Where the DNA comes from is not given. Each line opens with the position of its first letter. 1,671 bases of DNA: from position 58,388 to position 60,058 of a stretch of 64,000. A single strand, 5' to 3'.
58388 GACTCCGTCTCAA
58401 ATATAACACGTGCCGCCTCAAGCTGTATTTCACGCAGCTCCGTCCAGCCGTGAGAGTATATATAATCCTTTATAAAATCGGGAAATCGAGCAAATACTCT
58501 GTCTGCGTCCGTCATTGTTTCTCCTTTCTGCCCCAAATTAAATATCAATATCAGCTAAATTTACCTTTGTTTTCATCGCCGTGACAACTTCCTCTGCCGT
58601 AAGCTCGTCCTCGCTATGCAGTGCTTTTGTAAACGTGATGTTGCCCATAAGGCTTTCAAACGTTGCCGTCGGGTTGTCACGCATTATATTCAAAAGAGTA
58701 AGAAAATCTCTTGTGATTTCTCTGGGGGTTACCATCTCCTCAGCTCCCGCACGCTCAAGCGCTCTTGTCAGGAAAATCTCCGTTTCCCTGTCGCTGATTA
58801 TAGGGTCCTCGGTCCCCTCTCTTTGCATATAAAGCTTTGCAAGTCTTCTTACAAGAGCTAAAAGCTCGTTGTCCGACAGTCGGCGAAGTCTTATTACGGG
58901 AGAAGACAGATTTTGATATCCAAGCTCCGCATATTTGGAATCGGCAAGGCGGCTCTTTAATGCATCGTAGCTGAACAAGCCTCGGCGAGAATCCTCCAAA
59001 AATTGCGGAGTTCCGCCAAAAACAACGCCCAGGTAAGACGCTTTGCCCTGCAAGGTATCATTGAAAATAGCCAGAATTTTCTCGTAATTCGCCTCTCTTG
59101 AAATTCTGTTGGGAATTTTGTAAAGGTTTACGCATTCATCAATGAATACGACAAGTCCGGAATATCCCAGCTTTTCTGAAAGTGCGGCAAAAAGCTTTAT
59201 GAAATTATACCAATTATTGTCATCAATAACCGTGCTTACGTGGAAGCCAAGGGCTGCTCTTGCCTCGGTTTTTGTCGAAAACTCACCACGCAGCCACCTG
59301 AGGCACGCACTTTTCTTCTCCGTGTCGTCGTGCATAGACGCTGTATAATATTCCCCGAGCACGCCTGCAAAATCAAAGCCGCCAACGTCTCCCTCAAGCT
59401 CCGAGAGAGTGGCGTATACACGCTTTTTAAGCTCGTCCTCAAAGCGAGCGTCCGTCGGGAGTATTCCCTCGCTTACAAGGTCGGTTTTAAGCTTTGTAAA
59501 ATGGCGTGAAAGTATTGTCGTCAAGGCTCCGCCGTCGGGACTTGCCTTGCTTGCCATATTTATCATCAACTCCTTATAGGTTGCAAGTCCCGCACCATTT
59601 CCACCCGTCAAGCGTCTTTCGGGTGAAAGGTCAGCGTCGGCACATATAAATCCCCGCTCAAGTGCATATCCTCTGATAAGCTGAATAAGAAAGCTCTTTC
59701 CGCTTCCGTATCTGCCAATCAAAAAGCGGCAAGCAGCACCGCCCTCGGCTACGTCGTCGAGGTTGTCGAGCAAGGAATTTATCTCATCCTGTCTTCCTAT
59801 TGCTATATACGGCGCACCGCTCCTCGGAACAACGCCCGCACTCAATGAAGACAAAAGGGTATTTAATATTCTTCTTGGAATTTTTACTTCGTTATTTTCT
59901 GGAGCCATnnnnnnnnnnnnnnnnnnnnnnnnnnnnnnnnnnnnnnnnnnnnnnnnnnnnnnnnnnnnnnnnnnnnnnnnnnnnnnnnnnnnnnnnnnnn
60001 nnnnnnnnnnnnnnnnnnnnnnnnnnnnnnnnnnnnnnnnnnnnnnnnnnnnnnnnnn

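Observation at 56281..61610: Shango-like three-gene module (TerB-N/TerB-C protein + DUF2791/BrxD-like ATPase + Lhr/BrxHI-like DEAH helicase) embedded in a housekeeping neighbourhood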

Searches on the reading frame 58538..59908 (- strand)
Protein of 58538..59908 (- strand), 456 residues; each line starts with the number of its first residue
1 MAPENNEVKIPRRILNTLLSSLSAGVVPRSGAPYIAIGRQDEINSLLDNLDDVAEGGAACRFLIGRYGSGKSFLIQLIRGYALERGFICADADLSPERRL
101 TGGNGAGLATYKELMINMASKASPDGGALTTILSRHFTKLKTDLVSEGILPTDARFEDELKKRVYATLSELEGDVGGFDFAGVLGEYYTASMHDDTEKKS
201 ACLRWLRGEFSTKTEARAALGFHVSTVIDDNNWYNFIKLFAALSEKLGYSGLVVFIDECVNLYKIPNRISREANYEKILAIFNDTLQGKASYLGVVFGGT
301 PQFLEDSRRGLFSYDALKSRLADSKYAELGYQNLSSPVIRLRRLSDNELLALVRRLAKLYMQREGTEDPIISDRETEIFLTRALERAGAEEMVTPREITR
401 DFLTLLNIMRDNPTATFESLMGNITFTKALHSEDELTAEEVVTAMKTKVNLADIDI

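Call 3: search_protein_families(library=pfam, proteins=[window:58538-59908:-], max_evalue=0.01)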
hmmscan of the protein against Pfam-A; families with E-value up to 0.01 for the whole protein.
window:58538-59908:- (456 aa): 3 families
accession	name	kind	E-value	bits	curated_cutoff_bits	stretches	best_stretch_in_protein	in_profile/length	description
PF10923.14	BrxC_BrxD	-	6.1e-148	493.6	22.2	1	10-422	1-411/414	BREX system ATP-binding protein BrxC/D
PF13191.12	AAA_16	-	1e-06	29.8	32.6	1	37-92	3-58/167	AAA ATPase domain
PF13401.12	AAA_22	-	0.0039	17.9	27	0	57-82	4-29/130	AAA domain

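Call 4: search_protein_families(library=padloc, proteins=[window:58538-59908:-], max_evalue=0.01)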
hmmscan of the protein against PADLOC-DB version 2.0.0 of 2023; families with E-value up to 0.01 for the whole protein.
window:58538-59908:- (456 aa): 2 families
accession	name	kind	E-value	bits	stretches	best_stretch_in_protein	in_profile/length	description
PDLC03959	SngB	-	4.8e-162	538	1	7-434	3-428/439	-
PDLC02494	BrxD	-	1.2e-42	144.6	1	14-413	8-402/440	BrxD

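Call 5: search_protein_families(library=ncbifam, proteins=[window:58538-59908:-], max_evalue=0.01)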
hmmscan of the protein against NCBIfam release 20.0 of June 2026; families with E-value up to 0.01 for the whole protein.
window:58538-59908:- (456 aa): 1 family
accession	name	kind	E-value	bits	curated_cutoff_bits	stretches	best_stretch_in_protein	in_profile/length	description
NF033438.1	BREX_BrxD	equivalog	4.3e-42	144.6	350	1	16-411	6-396/423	BREX system ATP-binding protein BrxD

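Call 27: search_solved_structures(query=window:58538-59908:-, max_evalue=0.1)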
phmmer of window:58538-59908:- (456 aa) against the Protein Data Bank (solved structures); distinct sequences matched with E-value up to 0.1: 1.
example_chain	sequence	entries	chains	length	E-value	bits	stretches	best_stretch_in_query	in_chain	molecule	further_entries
9o9x_A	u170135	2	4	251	0.0068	18.5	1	38-83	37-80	ABC transporter ATP-binding protein YtrE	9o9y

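Call 67: search_dna_similar(query=window:58538-59908:-, collection=plasmids, mode=protein, max_rows=15)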
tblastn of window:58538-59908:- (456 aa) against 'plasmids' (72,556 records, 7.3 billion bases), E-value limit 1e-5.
Records with a match: 695; places in all: 701; records where one place covers at least 80% of the query: 686.
Best place of each record, by identity: <60% 695.
By first word of the organism name: Klebsiella 449; Salmonella 144; Escherichia 14; Sulfitobacter 7; Phaeobacter 5; Bradyrhizobium 4; Azospirillum 4; Raoultella 4; Paracoccus 3; Mesorhizobium 3; and 47 more.
By predicted mobility (MOB-suite, as given by PLSDB): conjugative 542; non-mobilizable 108; mobilizable 45.
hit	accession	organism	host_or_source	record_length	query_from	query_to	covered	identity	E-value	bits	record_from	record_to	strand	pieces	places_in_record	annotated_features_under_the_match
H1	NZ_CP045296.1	Paenibacillus cellulositrophicus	cell culture,Thai soil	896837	6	437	95%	48.7%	4e-139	447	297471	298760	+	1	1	ATP-binding protein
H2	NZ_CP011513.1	Paenibacillus peoriae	cell culture,soil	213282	6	425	92%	47.0%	2e-130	422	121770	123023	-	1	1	ATP-binding protein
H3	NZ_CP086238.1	Clostridium estertheticum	single colony,bovine feces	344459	9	427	92%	47.0%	2e-123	402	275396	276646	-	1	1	ATP-binding protein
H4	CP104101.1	Phaeobacter sp. G2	cell culture,Emiliania huxleyi RCC1216 ...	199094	9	456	98%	40.2%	3e-92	313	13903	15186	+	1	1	ATP-binding protein | TerB N-terminal domain-containing protein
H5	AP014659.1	Bradyrhizobium diazoefficiens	-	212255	16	439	93%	42.3%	3e-99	333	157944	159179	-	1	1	uncharacterized protein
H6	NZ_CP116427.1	Sulfitobacter faviae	Hexacorallia,culture,Cold water coral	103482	9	456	98%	40.0%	7e-92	311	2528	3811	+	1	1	ATP-binding protein | TerB N-terminal domain-containing protein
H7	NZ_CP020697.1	Sulfitobacter sp. D7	calanoid copepod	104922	9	456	98%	40.0%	7e-92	311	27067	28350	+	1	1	ATP-binding protein | TerB N-terminal domain-containing protein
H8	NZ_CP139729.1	Sulfitobacter faviae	Bacterial Culture,hydrothermal vent ...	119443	9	456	98%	40.0%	7e-92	311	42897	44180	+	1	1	ATP-binding protein | TerB N-terminal domain-containing protein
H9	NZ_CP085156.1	Pseudosulfitobacter sp. DSM 107133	cell culture,Seawater from the North ...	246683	9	447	96%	40.8%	2e-93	316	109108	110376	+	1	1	ATP-binding protein | TerB N-terminal domain-containing protein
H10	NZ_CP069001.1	Sulfitobacter mediterraneus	Skeletonema costatum,The surface ...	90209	9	444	96%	41.1%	1e-92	314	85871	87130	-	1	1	ATP-binding protein | TerB N-terminal domain-containing protein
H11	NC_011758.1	Methylorubrum extorquens CM4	-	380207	1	444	97%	40.3%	3e-95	321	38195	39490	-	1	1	ATP-binding protein | TerB N-terminal domain-containing protein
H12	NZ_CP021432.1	Yoonia vestfoldensis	Skeletonema marinoi strain RO5AC,Cell ...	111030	9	447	96%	40.6%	2e-92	313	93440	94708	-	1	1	ATP-binding protein | tellurite resistance TerB C-terminal domain-containing protein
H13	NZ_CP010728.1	Phaeobacter inhibens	cell culture,clam larvae aquaculture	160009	9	447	96%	40.6%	2e-92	313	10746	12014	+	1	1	ATP-binding protein | TerB N-terminal domain-containing protein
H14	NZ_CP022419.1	Pseudosulfitobacter pseudonitzschiae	Skeletonema marinoi strain RO5AC,Cell ...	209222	9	444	96%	40.9%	2e-92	313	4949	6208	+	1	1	ATP-binding protein | TerB N-terminal domain-containing protein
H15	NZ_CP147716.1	Bradyrhizobium sp. 27S5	-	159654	16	439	93%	42.0%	1e-100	337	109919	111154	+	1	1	ATP-binding protein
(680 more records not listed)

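Call 68: search_dna_similar(query=window:58538-59908:-, collection=phages, mode=protein, max_rows=10)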
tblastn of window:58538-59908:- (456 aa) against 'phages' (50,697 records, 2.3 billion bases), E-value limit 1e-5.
No match.

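Call 69: get_annotated_region(hit=H3, flank=7000)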
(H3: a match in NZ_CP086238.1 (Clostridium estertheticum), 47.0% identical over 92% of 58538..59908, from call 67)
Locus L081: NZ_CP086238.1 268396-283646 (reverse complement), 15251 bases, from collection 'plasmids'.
description: Clostridium estertheticum strain CF002 plasmid pCF002-344, complete sequence
organism: Clostridium estertheticum (NCBI taxid 238834)
taxonomy: Bacteria; Bacillota; Clostridia; Eubacteriales; Clostridiaceae; Clostridium; Clostridium estertheticum
host: -; source: single colony,bovine feces; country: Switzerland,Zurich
typing (MOB-suite, as given by PLSDB): non-mobilizable
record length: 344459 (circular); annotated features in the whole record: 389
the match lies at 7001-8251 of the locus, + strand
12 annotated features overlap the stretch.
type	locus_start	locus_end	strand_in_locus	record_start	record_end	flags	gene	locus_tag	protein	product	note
CDS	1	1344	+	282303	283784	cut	-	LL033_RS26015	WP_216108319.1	amino acid adenylation domain-containing protein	-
CDS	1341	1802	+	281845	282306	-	-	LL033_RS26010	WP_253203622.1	GNAT family N-acetyltransferase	-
CDS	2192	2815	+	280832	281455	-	-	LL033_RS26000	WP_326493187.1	MFS transporter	GO:0055085 - transmembrane transport [Evidence IEA]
CDS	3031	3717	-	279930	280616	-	-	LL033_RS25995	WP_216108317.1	alpha/beta hydrolase-fold protein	-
CDS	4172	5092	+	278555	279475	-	-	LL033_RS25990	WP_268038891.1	relaxase/mobilization nuclease domain-containing protein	-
CDS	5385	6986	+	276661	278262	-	-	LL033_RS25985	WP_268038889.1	TerB N-terminal domain-containing protein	-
CDS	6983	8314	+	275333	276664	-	-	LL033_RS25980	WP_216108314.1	ATP-binding protein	-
CDS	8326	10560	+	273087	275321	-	-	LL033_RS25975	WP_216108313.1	DEAD/DEAH box helicase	-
CDS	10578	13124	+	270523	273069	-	-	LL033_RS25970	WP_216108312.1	ATP-binding cassette domain-containing protein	-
CDS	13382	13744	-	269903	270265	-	-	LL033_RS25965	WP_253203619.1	IS110 family transposase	-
CDS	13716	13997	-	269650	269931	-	-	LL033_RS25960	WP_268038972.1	transposase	GO:0006313 - DNA transposition [Evidence IEA]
CDS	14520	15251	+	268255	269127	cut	-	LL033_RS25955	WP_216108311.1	DUF5131 family protein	-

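Call 76: search_protein_families(library=padloc, proteins=[L081:10578-13124:+], max_evalue=0.00001)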
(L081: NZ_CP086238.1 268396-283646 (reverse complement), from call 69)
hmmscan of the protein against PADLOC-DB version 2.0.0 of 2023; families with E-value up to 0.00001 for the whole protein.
L081:10578-13124:+ (848 aa): 18 families
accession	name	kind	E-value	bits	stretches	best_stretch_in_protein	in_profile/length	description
PDLC04135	mad3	-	5.3e-68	228.2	3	525-845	4-365/374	mads_3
PDLC04140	mad8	-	1.6e-32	111.3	3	529-808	12-238/314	mads_8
PDLC04175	HEC-01A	-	3.5e-10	37.5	0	377-429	246-298/363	-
PDLC04242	PDC-M01A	-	6.8e-10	35.8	0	742-810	403-473/566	-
PDLC02980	AriA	-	1.1e-09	36.7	0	760-802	259-298/304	-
PDLC00289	PtuA1|PtuA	-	1e-08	32.7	0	743-802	228-287/404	AAA ATPase domain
PDLC02914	ATPase-Toprim_I-B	-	7.8e-08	29.9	0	379-436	184-240/443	-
PDLC04710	PDC-M56A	-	8.3e-08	29.6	0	755-803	233-281/382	-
PDLC04033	PD-T4-4_A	-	1.4e-07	29.1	0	399-441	325-367/460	-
PDLC04176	HEC-01A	-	2.2e-07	28.6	0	761-811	275-325/371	-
PDLC03878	NsnB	-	2.8e-07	28.6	0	541-590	18-67/345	-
PDLC04664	PDC-M47A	-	2.8e-07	27.8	0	761-811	320-370/461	-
PDLC02335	AbiLi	-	4.2e-07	27.3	0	744-807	177-241/326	AbiLi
PDLC04214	HEC-02A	-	4.4e-07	27.5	0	762-809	237-284/338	-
PDLC02979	AriA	-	1.1e-06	26.7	0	758-798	323-364/373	-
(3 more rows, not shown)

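Call 77: search_protein_families(library=pfam, proteins=[L081:10578-13124:+], max_evalue=0.00001)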
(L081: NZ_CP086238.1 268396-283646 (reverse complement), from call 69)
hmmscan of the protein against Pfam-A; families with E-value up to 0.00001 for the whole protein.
L081:10578-13124:+ (848 aa): 7 families
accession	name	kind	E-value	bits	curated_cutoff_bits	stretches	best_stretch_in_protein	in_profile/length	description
PF00005.33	ABC_tran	-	4.4e-20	73.1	25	0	365-408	91-135/137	ABC transporter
PF17755.6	UvrA_DNA-bind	-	8e-14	52.3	23.2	1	184-282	1-102/110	UvrA DNA-binding domain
PF13304.12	AAA_21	-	1.4e-09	38.9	27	0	760-799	255-295/304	AAA domain, putative AbiEii toxin, Type IV TA system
PF02463.25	SMC_N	-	2e-07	31.1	40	0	19-60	10-52/220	RecF/RecN/SMC N terminal domain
PF13175.12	AAA_15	-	1.5e-06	28.5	32.1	0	757-796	323-362/374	AAA ATPase domain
PF20703.3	nSTAND1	-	3.6e-06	27.3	27.1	0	541-577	30-67/379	Novel STAND NTPase 1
PF13555.12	AAA_29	-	8.2e-06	25.9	27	0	539-561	17-39/61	P-loop containing region of AAA domain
